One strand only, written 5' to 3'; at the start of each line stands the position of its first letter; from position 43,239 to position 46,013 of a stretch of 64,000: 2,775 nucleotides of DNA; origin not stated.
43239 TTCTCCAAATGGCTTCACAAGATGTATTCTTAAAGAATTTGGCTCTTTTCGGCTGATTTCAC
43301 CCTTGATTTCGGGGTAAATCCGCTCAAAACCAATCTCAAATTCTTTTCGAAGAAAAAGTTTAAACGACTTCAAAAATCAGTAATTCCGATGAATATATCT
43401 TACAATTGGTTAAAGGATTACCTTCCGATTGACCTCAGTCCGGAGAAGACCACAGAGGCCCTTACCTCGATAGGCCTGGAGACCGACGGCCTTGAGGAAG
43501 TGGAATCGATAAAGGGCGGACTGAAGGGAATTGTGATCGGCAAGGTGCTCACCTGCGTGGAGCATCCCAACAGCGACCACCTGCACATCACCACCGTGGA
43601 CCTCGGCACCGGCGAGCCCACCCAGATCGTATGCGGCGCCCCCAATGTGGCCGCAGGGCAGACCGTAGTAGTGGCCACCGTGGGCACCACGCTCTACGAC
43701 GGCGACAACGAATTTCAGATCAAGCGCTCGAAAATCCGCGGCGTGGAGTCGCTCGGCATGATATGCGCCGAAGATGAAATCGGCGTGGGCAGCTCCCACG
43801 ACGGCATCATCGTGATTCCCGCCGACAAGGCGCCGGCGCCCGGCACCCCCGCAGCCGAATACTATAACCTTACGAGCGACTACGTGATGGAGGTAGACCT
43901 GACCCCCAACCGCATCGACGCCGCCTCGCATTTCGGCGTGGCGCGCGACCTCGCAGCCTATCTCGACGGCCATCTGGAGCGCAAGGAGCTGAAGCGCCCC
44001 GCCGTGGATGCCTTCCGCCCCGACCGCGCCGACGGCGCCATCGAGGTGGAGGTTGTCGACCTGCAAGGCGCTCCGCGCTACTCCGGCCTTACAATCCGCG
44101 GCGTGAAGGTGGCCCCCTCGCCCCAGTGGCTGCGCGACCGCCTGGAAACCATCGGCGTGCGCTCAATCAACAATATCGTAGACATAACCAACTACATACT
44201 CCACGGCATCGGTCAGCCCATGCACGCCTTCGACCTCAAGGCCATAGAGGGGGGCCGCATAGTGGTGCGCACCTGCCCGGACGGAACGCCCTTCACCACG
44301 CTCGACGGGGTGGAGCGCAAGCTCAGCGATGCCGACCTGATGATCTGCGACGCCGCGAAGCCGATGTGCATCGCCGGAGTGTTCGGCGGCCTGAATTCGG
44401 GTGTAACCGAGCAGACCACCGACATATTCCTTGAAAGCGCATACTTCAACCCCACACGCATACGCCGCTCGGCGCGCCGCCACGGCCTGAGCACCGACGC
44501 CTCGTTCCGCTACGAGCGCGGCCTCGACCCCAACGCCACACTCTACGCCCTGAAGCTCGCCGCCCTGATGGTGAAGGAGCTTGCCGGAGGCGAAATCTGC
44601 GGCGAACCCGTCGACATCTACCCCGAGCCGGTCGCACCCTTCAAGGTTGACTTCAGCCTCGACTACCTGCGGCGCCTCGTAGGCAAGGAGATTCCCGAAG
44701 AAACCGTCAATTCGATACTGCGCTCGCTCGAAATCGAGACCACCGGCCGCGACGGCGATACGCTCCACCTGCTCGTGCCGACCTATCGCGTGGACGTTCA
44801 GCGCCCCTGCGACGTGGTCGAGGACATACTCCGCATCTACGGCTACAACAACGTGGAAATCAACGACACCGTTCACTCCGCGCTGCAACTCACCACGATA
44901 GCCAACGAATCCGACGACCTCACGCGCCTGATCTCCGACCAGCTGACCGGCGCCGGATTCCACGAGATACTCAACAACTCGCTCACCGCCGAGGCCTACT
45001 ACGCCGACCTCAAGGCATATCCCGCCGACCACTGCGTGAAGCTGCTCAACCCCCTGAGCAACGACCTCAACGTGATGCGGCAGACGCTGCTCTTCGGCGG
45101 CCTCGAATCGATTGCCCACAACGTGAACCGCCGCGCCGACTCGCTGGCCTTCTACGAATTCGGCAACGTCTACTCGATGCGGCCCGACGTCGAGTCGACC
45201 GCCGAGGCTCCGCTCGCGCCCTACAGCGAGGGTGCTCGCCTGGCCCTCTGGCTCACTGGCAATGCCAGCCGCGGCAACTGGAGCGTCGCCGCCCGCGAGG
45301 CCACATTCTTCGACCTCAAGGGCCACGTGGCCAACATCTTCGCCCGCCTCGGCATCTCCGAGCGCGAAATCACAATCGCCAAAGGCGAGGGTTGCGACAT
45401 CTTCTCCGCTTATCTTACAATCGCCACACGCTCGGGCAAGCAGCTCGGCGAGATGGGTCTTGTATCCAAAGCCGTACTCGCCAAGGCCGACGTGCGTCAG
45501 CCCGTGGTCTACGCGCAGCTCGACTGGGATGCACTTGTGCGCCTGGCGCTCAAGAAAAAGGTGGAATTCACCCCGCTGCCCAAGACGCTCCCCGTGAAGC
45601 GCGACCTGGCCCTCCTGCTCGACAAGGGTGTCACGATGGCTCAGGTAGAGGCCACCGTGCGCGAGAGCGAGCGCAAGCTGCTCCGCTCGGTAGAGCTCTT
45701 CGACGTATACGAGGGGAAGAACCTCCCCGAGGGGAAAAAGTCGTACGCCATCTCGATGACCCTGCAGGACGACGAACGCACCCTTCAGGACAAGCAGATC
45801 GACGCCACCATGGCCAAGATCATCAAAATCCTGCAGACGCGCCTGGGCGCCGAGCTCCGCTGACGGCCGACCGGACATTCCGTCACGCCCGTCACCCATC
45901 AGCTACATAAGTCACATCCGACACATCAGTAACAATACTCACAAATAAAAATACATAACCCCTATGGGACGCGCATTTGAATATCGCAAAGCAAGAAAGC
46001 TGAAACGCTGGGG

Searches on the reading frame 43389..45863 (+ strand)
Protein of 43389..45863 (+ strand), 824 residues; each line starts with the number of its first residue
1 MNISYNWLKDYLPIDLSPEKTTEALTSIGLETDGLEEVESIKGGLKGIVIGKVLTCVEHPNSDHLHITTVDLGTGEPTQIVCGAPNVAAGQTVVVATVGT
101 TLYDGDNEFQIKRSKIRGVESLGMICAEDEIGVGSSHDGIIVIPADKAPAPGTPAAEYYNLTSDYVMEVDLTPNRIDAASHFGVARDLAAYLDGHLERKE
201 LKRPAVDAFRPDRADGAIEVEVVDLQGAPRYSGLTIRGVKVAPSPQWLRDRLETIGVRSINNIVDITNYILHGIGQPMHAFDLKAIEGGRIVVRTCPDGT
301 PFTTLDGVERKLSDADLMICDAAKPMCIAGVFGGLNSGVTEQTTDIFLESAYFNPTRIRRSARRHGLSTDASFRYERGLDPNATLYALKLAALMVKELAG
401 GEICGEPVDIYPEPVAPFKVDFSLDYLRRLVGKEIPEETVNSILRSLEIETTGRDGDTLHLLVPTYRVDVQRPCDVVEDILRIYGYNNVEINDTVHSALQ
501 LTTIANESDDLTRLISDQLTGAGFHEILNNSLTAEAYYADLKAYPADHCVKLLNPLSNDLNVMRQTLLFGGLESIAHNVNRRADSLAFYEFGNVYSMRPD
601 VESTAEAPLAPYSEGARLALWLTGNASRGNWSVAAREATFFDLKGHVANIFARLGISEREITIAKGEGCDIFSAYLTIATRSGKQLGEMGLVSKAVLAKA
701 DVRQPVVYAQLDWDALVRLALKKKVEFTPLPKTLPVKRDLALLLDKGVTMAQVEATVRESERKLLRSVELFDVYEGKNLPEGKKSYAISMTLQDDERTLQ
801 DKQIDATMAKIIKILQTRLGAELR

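Call 7: search_protein_families(library=pfam, proteins=[window:43389-45863:+], max_evalue=0.01)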
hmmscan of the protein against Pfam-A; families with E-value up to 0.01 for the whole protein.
window:43389-45863:+ (824 aa): 5 families
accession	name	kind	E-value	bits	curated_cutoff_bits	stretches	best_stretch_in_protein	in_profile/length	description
PF03483.22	B3_4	-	8.7e-67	224.5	29.3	1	228-400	2-174/174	B3/4 domain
PF17759.6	tRNA_synthFbeta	-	4.8e-42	144.3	22.4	1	505-713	15-214/214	Phenylalanyl tRNA synthetase beta chain CLM domain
PF03147.19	FDX-ACB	-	1.5e-29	102.7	31.1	1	735-824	5-94/94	Ferredoxin-fold anticodon binding domain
PF03484.21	B5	-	2.8e-24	85.5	28.6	1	420-486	1-67/67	tRNA synthetase B5 domain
PF01588.26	tRNA_bind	-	1.1e-20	73.9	27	1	48-147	1-91/96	Putative tRNA binding domain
